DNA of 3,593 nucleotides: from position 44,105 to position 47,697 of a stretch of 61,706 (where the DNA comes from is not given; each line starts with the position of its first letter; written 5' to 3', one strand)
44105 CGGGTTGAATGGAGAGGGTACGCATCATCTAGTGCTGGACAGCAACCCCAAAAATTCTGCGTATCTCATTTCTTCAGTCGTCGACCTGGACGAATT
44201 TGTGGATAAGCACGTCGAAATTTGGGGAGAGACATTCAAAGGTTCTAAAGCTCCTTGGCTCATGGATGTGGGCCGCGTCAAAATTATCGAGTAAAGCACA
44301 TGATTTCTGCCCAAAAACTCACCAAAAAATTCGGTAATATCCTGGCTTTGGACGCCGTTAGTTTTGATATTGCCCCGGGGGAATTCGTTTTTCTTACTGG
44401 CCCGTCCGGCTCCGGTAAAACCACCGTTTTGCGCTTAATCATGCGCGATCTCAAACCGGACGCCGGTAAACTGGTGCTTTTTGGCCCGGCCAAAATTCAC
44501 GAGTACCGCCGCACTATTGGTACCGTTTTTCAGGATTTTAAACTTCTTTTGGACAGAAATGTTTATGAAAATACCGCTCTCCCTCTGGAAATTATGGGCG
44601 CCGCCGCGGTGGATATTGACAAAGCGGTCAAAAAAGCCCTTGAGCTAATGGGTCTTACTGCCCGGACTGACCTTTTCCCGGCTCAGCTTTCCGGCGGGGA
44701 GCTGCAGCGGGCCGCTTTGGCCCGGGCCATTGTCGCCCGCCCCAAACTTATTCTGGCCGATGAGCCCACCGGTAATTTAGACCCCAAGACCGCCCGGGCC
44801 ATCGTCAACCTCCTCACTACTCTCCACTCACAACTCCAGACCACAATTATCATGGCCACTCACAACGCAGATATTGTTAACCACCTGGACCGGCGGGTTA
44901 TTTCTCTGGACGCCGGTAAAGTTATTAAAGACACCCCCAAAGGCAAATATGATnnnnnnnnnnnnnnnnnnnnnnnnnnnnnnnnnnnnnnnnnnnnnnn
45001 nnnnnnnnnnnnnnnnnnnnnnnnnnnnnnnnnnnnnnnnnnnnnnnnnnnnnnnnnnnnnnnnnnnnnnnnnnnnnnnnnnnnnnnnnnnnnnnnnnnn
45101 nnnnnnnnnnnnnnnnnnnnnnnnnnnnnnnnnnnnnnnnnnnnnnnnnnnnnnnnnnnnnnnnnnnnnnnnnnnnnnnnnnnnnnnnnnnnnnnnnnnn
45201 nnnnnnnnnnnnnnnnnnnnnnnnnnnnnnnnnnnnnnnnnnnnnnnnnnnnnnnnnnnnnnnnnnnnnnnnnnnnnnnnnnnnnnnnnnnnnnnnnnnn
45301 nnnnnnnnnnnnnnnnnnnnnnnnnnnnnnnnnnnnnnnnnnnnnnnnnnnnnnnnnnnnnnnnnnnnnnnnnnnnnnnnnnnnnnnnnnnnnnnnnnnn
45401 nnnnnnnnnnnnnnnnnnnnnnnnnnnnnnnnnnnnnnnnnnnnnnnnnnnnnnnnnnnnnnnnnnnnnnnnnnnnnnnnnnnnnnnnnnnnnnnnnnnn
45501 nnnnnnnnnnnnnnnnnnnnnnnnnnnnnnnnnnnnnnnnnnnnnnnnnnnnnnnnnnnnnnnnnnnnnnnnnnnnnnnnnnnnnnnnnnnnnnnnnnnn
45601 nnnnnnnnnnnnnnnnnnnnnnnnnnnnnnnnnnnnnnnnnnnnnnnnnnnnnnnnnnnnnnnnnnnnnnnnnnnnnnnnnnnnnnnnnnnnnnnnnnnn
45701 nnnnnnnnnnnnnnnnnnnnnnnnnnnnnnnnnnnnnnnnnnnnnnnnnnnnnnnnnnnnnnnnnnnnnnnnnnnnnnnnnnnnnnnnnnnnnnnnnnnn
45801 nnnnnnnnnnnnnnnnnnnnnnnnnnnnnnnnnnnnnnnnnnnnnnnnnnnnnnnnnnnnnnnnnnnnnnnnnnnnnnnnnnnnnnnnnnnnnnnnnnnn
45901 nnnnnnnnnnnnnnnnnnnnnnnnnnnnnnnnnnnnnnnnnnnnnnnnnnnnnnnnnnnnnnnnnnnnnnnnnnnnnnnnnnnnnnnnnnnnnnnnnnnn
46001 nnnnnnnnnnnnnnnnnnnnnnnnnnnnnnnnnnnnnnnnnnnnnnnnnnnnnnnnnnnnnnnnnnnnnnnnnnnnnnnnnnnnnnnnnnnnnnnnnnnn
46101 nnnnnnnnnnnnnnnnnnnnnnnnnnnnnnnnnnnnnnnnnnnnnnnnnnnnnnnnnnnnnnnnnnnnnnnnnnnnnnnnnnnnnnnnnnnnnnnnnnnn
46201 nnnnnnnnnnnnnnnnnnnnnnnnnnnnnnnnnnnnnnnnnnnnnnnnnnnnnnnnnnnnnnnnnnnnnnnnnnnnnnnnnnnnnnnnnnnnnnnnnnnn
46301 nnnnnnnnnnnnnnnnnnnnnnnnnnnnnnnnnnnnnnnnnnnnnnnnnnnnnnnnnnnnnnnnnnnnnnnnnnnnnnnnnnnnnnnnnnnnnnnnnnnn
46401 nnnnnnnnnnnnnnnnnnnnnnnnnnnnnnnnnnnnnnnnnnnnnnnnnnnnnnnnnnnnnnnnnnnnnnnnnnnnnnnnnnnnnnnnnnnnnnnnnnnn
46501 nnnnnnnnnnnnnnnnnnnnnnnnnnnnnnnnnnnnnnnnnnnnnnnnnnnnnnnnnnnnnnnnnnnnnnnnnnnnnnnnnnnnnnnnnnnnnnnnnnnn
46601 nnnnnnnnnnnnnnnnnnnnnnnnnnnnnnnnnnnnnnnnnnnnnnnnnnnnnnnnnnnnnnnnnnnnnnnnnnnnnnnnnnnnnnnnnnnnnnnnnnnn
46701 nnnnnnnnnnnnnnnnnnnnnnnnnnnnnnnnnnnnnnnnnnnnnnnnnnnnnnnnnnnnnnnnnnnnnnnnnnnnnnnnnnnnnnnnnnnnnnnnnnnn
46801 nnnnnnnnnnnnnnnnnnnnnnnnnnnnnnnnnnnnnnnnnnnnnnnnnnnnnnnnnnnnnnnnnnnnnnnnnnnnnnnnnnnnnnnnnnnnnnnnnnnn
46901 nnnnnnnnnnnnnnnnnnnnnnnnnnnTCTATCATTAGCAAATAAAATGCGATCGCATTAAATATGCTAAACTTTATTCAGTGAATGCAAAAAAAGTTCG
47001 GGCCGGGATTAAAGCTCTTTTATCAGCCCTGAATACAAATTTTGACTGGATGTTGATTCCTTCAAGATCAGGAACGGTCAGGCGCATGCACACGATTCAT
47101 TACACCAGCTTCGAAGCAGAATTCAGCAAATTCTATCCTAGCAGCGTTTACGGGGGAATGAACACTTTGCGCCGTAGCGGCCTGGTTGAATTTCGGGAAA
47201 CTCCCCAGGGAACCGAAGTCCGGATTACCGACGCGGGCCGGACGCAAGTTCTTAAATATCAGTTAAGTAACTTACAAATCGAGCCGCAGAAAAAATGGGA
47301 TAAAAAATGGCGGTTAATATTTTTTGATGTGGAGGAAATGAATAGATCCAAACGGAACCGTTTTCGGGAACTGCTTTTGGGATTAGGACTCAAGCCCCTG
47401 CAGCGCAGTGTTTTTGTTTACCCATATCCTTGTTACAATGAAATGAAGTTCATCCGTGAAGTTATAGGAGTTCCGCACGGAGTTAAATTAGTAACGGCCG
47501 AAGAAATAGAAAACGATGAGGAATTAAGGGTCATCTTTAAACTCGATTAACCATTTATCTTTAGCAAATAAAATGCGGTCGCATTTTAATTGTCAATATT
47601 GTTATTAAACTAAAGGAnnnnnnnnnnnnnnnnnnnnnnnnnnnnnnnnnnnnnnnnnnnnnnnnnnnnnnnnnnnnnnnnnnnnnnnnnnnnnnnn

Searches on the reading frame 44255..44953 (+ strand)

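Call 29: search_protein_families(library=pfam, proteins=[window:44255-44953:+], max_evalue=0.001)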
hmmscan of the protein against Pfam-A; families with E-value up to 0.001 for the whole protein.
window:44255-44953:+ (233 aa): 8 families
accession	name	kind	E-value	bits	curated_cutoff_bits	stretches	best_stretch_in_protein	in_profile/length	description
PF00005.33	ABC_tran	-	3.2e-30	106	25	1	32-172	1-136/137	ABC transporter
PF13304.12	AAA_21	-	2.7e-11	44.5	27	1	142-208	235-303/304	AAA domain, putative AbiEii toxin, Type IV TA system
PF02463.25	SMC_N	-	8.1e-08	32.4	40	1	43-213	25-207/220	RecF/RecN/SMC N terminal domain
PF13191.12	AAA_16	-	3.4e-07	31.4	32.6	1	41-142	24-104/167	AAA ATPase domain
PF13401.12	AAA_22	-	2.8e-05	24.9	27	1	43-100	6-33/130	AAA domain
PF25199.1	nSTAND_NTPase5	-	0.00064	20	34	0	42-76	41-75/145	Novel STAND NTPase 5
PF00004.35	AAA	-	0.0007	20.5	21.2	0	45-69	1-25/131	ATPase family associated with various cellular activities (AAA)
PF13555.12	AAA_29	-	0.00092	19.4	27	0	33-59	13-39/61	P-loop containing region of AAA domain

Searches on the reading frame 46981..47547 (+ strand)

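Call 29: search_protein_families(library=pfam, proteins=[window:46981-47547:+], max_evalue=0.001)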
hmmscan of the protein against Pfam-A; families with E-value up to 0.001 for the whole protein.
window:46981-47547:+ (189 aa): 2 families
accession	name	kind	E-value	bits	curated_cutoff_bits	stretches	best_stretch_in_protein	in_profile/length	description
PF20803.2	PaaX_M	-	3.6e-18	65.9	24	1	104-181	2-79/83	PaaX protein central Cas2-like domain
PF09827.14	CRISPR_Cas2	-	2.8e-05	24.7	23.8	1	110-147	2-36/74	CRISPR associated protein Cas2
